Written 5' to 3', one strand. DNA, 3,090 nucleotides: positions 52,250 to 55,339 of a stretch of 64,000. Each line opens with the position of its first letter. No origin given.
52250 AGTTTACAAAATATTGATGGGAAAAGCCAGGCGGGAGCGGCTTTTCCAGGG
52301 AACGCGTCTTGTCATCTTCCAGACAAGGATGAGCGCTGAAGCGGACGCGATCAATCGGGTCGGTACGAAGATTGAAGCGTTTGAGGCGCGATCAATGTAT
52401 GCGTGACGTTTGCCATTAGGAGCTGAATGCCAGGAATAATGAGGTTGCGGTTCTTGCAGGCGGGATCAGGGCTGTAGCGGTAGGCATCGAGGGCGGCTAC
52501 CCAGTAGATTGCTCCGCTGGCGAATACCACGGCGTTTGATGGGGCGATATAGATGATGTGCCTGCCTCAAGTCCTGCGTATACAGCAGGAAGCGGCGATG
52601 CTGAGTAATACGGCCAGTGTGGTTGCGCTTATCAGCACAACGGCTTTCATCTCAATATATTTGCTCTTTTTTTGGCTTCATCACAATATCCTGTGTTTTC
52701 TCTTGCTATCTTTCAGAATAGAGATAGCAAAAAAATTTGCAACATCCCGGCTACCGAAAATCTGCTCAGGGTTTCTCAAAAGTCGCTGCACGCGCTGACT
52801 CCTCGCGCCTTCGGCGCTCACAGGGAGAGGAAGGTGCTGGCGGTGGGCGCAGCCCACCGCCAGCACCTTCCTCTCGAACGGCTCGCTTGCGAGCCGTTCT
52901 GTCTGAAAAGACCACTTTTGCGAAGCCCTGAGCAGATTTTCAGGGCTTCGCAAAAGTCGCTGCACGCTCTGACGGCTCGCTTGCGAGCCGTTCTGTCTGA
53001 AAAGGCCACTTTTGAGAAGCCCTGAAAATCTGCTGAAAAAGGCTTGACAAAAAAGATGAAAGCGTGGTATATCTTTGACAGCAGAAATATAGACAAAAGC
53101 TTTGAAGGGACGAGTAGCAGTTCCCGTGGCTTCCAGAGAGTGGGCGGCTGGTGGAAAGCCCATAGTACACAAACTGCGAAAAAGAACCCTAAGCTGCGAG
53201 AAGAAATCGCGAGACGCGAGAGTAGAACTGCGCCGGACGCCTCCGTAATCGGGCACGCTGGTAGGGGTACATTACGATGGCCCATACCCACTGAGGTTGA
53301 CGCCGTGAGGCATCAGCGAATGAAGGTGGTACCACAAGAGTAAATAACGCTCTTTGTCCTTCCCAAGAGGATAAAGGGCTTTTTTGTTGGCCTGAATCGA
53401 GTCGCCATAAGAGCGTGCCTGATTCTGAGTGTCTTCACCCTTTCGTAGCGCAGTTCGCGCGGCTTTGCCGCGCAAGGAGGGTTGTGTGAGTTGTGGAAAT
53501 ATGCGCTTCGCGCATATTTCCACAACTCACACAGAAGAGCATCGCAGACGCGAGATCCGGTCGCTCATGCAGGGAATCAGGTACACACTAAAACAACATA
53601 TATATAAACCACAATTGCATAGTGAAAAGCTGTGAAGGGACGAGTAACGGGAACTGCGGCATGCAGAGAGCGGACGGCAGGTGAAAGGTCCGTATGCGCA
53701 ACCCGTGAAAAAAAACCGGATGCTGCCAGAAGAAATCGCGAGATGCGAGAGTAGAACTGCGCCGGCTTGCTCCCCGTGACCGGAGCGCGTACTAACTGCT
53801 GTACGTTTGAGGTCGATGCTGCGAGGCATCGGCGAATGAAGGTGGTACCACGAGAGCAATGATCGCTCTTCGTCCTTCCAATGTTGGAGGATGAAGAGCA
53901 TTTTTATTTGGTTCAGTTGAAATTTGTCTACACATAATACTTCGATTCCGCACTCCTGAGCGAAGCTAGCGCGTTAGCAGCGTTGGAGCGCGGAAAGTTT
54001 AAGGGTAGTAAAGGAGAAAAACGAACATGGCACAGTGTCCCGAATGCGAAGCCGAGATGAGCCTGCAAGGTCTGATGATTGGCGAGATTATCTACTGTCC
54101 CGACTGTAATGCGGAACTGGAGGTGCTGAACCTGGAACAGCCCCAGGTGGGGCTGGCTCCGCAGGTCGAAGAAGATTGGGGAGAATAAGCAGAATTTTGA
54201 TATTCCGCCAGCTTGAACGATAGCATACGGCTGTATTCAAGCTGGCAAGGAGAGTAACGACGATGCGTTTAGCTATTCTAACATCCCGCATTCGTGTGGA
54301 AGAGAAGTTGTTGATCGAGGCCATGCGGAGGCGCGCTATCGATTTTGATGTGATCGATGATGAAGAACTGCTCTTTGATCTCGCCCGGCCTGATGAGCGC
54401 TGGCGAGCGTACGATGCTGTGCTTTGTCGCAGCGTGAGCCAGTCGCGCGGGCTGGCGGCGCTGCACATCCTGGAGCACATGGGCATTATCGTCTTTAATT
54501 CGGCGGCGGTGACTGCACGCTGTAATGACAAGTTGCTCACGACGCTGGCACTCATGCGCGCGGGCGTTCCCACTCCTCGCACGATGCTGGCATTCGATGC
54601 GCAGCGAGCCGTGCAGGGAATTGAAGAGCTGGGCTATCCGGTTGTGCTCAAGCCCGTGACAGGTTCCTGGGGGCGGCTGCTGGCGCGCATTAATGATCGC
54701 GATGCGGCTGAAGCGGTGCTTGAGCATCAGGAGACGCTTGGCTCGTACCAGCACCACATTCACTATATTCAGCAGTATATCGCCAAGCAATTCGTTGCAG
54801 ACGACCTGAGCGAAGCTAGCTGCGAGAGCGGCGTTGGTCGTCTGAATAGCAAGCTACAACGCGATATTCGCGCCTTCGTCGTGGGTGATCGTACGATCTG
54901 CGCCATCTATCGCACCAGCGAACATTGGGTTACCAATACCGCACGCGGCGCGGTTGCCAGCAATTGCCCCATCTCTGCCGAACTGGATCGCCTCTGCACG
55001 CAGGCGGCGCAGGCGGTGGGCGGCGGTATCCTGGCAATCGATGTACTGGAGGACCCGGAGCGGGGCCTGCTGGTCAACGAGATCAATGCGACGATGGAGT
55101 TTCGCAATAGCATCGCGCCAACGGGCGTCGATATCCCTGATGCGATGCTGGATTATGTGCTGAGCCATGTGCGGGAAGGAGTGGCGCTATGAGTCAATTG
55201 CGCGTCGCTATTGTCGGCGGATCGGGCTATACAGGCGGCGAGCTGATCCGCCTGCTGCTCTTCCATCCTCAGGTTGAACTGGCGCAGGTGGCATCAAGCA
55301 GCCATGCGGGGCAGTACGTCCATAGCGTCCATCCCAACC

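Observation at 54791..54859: In-frame 69-bp palindromic element inside lysX, with family members inside another CDS and in the lysW 5' UTR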

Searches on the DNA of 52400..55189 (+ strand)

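Call 13: search_rna_families(source=window, start=53900, end=54900, threshold=evalue, max_evalue=10, show_alignments=3)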
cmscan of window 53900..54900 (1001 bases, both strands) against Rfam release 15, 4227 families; matches with E-value up to 10: 5.
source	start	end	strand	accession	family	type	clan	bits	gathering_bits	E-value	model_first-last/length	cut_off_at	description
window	54350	54380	+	RF00321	snoZ247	Gene; snRNA; snoRNA; CD-box;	-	16.8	38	2.2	1-139/139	no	Small nucleolar RNA Z247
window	54066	54135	+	RF00342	snoZ40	Gene; snRNA; snoRNA; CD-box;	-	15.9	50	5.8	1-73/73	no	Small nucleolar RNA Z40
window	54327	54398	+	RF01121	sR38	Gene; snRNA; snoRNA; CD-box;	-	14.8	50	0.98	1-59/59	no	Small nucleolar RNA sR38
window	54353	54408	+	RF01133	sR3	Gene; snRNA; snoRNA; CD-box;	-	14.2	41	0.59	1-55/55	no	Small nucleolar RNA sR3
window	54333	54394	+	RF01304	sR5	Gene; snRNA; snoRNA; CD-box;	-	12.7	40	4.3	11-53/53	no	Small nucleolar RNA sR5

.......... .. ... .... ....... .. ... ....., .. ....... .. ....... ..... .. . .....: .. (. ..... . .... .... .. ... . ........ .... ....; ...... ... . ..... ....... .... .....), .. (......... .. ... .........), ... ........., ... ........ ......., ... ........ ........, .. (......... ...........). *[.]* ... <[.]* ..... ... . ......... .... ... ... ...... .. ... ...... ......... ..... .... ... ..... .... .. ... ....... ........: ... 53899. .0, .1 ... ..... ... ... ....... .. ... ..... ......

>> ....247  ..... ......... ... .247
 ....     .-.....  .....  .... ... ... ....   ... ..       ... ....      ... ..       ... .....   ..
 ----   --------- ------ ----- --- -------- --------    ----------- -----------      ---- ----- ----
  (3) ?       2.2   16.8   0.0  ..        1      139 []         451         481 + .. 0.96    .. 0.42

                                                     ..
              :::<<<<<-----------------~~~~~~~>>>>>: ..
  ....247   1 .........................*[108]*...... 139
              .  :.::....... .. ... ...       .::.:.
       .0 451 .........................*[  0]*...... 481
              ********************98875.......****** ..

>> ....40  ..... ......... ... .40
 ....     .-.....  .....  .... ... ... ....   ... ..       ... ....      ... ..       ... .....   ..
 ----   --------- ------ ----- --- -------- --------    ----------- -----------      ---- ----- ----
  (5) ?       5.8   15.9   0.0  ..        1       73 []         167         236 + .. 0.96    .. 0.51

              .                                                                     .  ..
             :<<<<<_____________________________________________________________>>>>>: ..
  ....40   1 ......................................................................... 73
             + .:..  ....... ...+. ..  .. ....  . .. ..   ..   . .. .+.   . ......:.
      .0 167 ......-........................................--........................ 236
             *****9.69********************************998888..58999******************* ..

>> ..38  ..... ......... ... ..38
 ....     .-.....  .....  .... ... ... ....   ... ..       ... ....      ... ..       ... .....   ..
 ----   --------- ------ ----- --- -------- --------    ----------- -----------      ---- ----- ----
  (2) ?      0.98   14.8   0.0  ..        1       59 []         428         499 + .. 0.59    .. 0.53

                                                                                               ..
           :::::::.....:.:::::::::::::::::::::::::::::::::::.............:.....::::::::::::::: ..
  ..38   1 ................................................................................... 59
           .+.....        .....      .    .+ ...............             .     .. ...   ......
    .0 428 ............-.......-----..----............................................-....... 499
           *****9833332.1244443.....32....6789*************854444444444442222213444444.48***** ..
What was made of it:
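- On Known structured RNA families (Rfam 15): No match at E up to 10 over 53900-54900 (call 13).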

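Call 46: search_with_rna_model(model_id=R1, sources=[L001, L002, L003, L004, L005, L006, L007, L008, L009, L010, L011, L012, L013, L014, L015, L016, L017, L018, L019, L020, L021, L022, L023, L024, L025, L026, L027, L028, L029, L030, L031, L032, L033, L034, L035, L036, L037, L038, L039, L040, L041, L042, L043, L044, L045, L046, L047, L048, L049, L050, L051], max_evalue=0.01)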
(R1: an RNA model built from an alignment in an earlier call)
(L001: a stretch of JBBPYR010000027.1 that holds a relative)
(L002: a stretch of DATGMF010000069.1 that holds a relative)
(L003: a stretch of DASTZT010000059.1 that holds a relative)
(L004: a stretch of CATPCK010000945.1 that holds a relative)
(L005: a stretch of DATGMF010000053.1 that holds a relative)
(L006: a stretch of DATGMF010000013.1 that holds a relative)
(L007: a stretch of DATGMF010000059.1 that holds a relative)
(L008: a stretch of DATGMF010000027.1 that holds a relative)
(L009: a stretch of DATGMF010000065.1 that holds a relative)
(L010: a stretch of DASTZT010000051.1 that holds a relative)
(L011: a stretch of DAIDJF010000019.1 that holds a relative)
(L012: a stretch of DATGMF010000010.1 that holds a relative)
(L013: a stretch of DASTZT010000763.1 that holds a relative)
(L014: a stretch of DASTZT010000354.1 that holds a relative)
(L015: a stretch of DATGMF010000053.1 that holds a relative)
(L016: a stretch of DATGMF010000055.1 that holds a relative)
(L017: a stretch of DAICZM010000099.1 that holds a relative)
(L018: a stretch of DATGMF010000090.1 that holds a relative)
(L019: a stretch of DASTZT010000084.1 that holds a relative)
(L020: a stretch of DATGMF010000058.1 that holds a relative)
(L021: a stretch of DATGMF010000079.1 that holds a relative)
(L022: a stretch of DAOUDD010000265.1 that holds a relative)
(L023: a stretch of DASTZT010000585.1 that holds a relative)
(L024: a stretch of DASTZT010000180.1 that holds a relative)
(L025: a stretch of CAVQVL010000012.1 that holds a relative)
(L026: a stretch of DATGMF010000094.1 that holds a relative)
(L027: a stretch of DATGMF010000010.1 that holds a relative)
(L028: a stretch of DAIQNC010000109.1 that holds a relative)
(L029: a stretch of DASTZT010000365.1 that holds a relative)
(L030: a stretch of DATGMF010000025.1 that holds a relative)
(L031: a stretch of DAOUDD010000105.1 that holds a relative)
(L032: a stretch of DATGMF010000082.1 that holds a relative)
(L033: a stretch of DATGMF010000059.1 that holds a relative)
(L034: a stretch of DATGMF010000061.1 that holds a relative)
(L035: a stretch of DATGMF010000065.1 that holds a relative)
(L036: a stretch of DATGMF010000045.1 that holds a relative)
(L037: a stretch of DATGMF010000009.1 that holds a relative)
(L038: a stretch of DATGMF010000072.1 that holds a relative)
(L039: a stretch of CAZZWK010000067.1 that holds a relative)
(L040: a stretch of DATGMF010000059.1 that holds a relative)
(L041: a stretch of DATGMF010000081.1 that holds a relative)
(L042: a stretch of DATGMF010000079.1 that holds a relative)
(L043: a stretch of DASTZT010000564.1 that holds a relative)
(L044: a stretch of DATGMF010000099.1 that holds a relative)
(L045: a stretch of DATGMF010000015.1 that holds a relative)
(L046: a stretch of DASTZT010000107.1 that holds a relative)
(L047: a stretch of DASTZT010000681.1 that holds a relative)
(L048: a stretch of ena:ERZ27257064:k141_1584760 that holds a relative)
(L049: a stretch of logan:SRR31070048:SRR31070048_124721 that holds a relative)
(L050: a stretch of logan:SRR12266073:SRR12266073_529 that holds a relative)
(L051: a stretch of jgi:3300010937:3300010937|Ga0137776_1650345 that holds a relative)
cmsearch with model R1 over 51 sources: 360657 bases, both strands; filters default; matches with E-value up to 0.01: 67.
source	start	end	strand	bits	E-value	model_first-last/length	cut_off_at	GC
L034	2329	2411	-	84.8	1.8e-23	1-83/83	no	0.59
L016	7431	7513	-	83.4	5.3e-23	1-83/83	no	0.57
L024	6710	6792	+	83.2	5.9e-23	1-83/83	no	0.52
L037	1652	1735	+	83.2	6.1e-23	1-83/83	no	0.52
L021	6089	6171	-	83.1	6.2e-23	1-83/83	no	0.54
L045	6899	6981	-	82.9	7.5e-23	1-83/83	no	0.52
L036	1561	1642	-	82.6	9.3e-23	1-83/83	no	0.59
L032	7446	7528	-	81.6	1.8e-22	1-83/83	no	0.54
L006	4472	4555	+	81.6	1.8e-22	1-83/83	no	0.54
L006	7184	7267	+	81.6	1.9e-22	1-83/83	no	0.58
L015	438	520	+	80.8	3.3e-22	1-83/83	no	0.53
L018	993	1075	-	80.8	3.3e-22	1-83/83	no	0.55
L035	5398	5479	-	80.7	3.5e-22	1-83/83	no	0.57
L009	2717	2800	-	80.5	4e-22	1-83/83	no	0.55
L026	3278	3361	+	80.5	4.2e-22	1-83/83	no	0.56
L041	595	678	+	80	6.2e-22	1-83/83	no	0.55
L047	1136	1217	+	79.8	7.1e-22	1-83/83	no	0.57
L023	5173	5254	+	78.9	1.4e-21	1-83/83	no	0.59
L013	2632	2715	+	78.7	1.5e-21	1-83/83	no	0.61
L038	802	885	+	78.7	1.6e-21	1-83/83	no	0.56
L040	1089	1171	+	78.6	1.6e-21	1-83/83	no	0.57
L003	1844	1926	+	77.6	3.4e-21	1-83/83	no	0.53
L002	4082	4164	-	77.3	4.2e-21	1-83/83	no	0.61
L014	1342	1423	+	77.2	4.6e-21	1-83/83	no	0.5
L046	2754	2836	+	77.1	5e-21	1-83/83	no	0.54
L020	118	198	-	76.2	9.2e-21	1-83/83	no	0.69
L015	4561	4643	+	76.2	9.4e-21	1-83/83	no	0.54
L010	806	888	+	76.2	9.4e-21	1-83/83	no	0.55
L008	6699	6782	-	76.1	1e-20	1-83/83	no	0.54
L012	692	775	-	76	1.1e-20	1-83/83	no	0.6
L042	3610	3693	+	75.6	1.4e-20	1-83/83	no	0.51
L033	5569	5651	+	75.2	2e-20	1-83/83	no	0.57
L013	735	818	+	74.6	3e-20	1-83/83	no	0.52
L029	1337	1418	-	74.3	3.7e-20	1-83/83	no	0.61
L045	5919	6000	-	73.9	4.9e-20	1-83/83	no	0.55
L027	3957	4039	-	73.5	6.7e-20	1-83/83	no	0.6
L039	1280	1362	+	73.5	6.9e-20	1-83/83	no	0.59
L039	2694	2776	-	73.4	7.4e-20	1-83/83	no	0.57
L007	3454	3538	+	73.2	8.2e-20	1-83/83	no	0.55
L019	440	522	-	72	2e-19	1-83/83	no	0.53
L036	6222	6306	-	71.8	2.4e-19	1-83/83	no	0.58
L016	1943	2024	-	71.5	2.8e-19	1-83/83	no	0.6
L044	3751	3834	+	70.5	5.9e-19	1-83/83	no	0.58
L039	7546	7629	-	69.6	1.1e-18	1-83/83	no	0.52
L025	816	898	+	69.4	1.4e-18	1-83/83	no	0.51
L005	1841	1924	+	69.2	1.6e-18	1-83/83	no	0.51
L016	96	178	-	68.9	1.9e-18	1-83/83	no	0.55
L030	6093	6175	+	68.5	2.5e-18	1-83/83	no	0.64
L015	4699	4781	+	67.2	6.7e-18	1-83/83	no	0.53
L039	156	239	-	67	7.5e-18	1-83/83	no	0.54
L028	116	197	+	62.4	2.1e-16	1-83/83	no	0.56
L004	2016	2098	-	60.4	9.4e-16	1-83/83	no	0.54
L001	2257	2336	+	60.3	9.7e-16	1-83/83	no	0.56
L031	4540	4624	-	58.2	4.6e-15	1-83/83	no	0.44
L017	1638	1714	+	57.8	6.1e-15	1-83/83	no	0.56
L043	5038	5117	-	55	4.5e-14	1-83/83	no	0.64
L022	1297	1381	-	52.7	2.5e-13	1-83/83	no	0.46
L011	806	884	+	47.2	1.3e-11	1-83/83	no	0.53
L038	5945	6049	-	44.9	7e-11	1-83/83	no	0.56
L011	3529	3606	+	40.9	1.3e-09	1-83/83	no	0.53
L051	3518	3618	+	39.1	4.7e-09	1-83/83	no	0.58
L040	1194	1296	+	37.9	1.2e-08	1-83/83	no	0.62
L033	6371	6471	-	37.6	1.4e-08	1-83/83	no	0.6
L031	3785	3864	+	33.7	2.4e-07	1-83/83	no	0.6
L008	4331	4427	+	29.6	5e-06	1-83/83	no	0.57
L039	3345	3448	-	27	3.1e-05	1-83/83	no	0.58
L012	824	972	-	22.4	0.00089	1-83/83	no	0.62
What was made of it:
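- The covariance model found 67 hits in 361 kb (call 46).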

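Call 59: search_rna_families(source=window, start=52400, end=54030, threshold=evalue, max_evalue=1, show_alignments=2)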
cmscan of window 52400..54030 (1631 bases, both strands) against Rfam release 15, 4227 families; matches with E-value up to 1: 27.
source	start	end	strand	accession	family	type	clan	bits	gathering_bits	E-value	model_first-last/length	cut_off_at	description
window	53093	53364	+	RF00230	T-box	Cis-reg; leader;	-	86.4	93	6.3e-19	1-219/219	no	T-box leader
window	53623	53880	+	RF00230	T-box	Cis-reg; leader;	-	69.2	93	1.7e-14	1-219/219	no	T-box leader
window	52823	52877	+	RF03360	mir-3156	Gene; miRNA;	-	40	76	3.7e-06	1-77/77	no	mir-3156 microRNA precursor family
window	52823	52877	-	RF03360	mir-3156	Gene; miRNA;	-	39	76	6.9e-06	1-77/77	no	mir-3156 microRNA precursor family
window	52823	52875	-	RF04226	mir-9186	Gene; miRNA;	-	30.2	73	0.0022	1-80/80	no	mir-9186 microRNA precursor family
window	52824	52875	-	RF03307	mir-1825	Gene; miRNA;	-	30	70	0.00096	1-52/52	no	mir-1825 microRNA precursor family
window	52792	52872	+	RF02827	Scr6106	Gene; sRNA;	-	28.7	52.5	0.63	1-85/85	no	Streptomyces RNA 6106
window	53482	53534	-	RF03682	mir-3912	Gene; miRNA;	-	28.4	95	0.0056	1-91/91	no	mir-3912 microRNA precursor family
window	53481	53535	+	RF04052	mir-466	Gene; miRNA;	-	26.4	85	0.022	1-80/80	no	mir-466 microRNA precursor family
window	53486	53530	+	RF03816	MIR6297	Gene; miRNA;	-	25.8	114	0.052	1-107/107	no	MIR6297 microRNA precursor family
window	52825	52875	+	RF00926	MIR1151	Gene; miRNA;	-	25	90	0.48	1-110/110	no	MIR1151 microRNA precursor family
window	53484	53532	-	RF04049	MIR7127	Gene; miRNA;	-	24.4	100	0.075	1-132/132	no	MIR7127 microRNA precursor family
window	52825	52875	-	RF00866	mir-BART3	Gene; miRNA;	CL00097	23.9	70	0.2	1-77/77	no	mir-BART3 microRNA precursor family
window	52779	52925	-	RF01672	P2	Gene; sRNA;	-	23.8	80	0.24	1-138/138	no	Psudomonas sRNA P2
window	52827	52873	+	RF03808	mir-3957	Gene; miRNA;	-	23.4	84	0.19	1-77/77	no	mir-3957 microRNA precursor family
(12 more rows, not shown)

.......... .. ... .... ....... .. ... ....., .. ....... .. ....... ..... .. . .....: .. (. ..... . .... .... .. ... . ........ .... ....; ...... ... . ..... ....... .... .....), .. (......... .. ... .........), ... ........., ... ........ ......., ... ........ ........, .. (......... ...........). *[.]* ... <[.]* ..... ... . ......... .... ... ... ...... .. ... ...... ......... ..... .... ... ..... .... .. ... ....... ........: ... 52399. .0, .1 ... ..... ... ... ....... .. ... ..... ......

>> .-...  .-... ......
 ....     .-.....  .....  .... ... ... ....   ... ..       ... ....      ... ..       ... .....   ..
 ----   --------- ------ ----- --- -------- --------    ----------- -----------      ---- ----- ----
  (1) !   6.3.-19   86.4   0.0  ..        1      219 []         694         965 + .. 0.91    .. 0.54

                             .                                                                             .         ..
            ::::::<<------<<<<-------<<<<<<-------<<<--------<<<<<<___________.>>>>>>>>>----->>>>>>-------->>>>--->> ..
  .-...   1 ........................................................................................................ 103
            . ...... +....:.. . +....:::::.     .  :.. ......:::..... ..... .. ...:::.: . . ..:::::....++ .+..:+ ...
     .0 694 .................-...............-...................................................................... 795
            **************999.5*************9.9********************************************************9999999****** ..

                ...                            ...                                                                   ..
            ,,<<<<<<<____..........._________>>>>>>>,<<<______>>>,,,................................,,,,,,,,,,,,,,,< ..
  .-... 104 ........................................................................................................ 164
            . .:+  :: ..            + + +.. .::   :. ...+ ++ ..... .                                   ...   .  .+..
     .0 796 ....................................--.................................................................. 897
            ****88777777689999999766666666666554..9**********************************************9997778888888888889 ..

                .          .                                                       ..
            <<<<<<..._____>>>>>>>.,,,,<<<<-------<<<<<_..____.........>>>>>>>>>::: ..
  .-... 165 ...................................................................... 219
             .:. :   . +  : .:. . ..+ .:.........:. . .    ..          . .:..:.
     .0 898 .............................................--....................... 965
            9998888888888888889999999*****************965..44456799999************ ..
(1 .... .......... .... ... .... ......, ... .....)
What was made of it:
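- Copy B lies in a transcribed leader (call 59).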
